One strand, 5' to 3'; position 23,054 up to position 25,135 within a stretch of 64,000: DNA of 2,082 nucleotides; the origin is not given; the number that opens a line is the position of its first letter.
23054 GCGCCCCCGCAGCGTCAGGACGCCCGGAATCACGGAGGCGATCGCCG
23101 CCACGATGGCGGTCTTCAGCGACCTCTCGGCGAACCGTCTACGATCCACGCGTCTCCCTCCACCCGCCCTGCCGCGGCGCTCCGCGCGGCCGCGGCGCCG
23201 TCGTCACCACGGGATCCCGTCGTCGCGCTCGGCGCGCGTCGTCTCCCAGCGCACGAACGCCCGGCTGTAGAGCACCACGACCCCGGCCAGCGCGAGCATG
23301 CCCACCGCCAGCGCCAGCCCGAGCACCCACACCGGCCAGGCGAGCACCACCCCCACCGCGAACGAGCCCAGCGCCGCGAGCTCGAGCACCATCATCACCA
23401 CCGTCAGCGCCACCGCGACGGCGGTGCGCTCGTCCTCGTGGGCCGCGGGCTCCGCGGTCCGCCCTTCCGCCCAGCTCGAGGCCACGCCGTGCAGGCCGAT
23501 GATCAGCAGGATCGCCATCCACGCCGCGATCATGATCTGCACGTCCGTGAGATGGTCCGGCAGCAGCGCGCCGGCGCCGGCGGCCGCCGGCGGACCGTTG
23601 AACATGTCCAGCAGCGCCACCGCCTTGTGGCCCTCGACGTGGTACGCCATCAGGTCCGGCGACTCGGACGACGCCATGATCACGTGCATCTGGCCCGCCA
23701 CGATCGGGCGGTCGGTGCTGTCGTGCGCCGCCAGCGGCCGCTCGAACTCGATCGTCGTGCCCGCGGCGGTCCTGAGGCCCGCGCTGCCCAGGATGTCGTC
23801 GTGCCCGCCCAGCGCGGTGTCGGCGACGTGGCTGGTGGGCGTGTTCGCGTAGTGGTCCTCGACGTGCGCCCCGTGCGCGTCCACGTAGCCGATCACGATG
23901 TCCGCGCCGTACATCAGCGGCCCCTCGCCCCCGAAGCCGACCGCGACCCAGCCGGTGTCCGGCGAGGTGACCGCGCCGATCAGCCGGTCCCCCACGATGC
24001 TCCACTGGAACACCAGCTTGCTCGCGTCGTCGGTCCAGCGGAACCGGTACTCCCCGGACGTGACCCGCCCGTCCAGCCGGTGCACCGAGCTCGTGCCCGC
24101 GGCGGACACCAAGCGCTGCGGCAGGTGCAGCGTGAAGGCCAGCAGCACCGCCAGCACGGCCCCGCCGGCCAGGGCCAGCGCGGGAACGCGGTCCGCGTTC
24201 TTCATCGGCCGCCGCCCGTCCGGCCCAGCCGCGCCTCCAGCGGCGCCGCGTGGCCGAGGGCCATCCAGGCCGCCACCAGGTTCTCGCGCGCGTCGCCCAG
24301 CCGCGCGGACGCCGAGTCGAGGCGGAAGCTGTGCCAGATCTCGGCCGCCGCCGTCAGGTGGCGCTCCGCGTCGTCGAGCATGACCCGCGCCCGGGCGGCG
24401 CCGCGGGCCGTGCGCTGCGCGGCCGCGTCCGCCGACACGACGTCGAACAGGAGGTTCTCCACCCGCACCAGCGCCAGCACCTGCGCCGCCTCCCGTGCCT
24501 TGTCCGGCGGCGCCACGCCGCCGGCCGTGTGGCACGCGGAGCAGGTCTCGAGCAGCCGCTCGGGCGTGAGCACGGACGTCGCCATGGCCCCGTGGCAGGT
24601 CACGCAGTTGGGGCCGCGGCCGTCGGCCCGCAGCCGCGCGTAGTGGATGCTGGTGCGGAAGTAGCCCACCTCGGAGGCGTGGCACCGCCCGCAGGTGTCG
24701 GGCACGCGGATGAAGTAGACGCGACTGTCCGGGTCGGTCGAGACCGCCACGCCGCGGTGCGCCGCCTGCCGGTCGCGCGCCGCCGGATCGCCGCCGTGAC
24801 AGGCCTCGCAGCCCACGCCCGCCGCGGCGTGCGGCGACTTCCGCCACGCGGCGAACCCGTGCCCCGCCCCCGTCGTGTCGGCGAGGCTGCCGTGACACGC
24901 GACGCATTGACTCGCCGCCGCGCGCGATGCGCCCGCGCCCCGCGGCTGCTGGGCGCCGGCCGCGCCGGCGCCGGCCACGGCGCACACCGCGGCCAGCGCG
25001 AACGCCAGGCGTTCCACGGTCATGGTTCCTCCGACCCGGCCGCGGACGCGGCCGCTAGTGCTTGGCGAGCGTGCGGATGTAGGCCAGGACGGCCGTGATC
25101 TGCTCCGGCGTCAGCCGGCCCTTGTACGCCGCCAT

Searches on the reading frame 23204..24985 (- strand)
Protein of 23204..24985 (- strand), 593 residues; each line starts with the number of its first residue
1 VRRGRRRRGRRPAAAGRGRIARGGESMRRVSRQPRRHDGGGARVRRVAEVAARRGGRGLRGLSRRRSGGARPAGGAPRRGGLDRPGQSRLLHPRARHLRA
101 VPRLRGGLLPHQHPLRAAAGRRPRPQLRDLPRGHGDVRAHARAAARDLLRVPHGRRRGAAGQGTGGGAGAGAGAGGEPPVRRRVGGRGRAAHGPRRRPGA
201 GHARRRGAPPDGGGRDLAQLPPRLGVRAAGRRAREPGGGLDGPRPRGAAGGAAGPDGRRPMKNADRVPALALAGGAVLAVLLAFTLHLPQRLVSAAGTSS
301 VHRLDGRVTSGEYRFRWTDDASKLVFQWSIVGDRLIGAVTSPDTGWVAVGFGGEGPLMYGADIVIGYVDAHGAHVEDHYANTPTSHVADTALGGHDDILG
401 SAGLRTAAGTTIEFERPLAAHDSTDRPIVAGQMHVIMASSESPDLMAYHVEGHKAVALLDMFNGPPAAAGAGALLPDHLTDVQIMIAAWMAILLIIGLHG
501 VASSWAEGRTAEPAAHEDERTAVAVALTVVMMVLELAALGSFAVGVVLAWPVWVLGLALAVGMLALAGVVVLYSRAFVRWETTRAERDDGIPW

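Call 9: search_protein_families(library=pfam, proteins=[window:23204-24985:-], max_evalue=0.01)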
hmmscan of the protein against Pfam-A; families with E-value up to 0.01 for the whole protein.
window:23204-24985:- (593 aa): 1 family
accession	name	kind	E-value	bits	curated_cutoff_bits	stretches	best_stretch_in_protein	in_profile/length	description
PF03351.22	DOMON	-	3.3e-15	56.8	32.7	1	323-439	4-123/124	DOMON domain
